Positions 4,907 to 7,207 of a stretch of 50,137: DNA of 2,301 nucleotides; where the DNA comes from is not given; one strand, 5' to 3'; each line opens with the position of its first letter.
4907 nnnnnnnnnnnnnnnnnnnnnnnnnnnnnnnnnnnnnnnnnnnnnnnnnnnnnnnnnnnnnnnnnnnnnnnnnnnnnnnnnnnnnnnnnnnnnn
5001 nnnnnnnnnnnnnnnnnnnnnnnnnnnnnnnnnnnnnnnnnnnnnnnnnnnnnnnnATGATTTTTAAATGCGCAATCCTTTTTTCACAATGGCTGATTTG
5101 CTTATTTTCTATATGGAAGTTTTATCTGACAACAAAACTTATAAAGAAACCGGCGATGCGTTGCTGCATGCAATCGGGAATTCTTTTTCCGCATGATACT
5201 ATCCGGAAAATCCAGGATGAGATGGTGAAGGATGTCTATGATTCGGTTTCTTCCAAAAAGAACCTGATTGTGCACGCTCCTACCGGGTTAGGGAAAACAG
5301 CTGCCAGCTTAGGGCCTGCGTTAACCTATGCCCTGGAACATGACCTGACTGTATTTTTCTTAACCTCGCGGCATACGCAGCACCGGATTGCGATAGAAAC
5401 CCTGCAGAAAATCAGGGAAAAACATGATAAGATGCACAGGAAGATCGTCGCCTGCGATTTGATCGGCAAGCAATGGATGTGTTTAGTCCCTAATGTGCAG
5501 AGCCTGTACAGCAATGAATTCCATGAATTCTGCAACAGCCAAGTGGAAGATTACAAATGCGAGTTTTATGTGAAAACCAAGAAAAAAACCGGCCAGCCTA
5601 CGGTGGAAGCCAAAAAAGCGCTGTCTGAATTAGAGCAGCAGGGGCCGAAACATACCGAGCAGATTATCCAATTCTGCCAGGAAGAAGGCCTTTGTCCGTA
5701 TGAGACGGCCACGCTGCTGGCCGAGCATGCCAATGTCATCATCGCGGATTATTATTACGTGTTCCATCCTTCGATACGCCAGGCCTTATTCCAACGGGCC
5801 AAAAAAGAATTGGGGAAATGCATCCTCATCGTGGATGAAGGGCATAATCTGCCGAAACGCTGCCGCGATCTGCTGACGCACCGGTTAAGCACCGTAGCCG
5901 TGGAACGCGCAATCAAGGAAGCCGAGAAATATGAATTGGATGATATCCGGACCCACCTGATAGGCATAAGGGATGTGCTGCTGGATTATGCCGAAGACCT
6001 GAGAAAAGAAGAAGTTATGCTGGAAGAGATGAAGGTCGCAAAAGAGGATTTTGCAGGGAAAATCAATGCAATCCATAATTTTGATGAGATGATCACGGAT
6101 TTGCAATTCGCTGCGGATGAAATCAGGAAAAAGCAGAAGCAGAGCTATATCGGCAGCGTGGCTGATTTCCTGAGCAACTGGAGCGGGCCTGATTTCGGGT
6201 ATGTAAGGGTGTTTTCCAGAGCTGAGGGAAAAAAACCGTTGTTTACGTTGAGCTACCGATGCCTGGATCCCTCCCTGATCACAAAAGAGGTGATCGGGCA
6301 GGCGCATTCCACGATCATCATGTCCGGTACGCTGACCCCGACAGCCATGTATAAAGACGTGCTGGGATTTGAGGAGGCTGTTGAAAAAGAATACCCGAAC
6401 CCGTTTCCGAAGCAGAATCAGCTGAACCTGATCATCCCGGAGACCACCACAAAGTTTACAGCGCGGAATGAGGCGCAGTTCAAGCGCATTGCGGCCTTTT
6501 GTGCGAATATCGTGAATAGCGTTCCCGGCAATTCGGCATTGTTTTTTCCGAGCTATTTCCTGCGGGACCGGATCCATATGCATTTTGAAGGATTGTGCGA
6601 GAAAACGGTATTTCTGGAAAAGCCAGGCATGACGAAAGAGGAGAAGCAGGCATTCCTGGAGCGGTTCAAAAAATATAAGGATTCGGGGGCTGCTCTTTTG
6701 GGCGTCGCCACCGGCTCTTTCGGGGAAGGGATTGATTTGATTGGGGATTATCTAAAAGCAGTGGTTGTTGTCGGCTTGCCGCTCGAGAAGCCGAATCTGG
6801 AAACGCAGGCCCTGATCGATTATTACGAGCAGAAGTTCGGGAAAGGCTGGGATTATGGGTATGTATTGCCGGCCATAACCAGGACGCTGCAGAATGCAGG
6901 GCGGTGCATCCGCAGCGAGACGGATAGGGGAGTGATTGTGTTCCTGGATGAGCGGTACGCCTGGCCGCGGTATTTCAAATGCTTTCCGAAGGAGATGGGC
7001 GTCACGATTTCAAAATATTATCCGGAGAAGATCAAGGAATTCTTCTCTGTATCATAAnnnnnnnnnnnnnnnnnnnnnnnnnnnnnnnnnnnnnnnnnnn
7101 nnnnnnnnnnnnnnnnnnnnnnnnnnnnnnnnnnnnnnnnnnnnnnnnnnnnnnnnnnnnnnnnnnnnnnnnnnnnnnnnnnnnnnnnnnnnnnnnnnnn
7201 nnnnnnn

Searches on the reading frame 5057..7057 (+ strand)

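Call 44: search_protein_families(library=pfam, proteins=[window:5057-7057:+], max_evalue=0.00001)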
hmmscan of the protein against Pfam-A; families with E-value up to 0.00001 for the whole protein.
window:5057-7057:+ (666 aa): 5 families
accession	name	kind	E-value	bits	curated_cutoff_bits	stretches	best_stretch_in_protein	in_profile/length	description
PF13307.12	Helicase_C_2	-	6.5e-41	140.6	25.3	1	483-647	2-167/170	Helicase C-terminal domain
PF06733.21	DEAD_2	-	1e-21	77.8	21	1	106-279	6-169/172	DEAD_2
PF06777.17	HBB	-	1.2e-17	64.7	30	1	287-467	6-188/190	Helical and beta-bridge domain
PF04851.21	ResIII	-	5.6e-09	36.5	22.5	1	48-167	3-115/164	Type III restriction enzyme, res subunit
PF00270.35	DEAD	-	6.2e-07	29.7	26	0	51-105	2-54/167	DEAD/DEAH box helicase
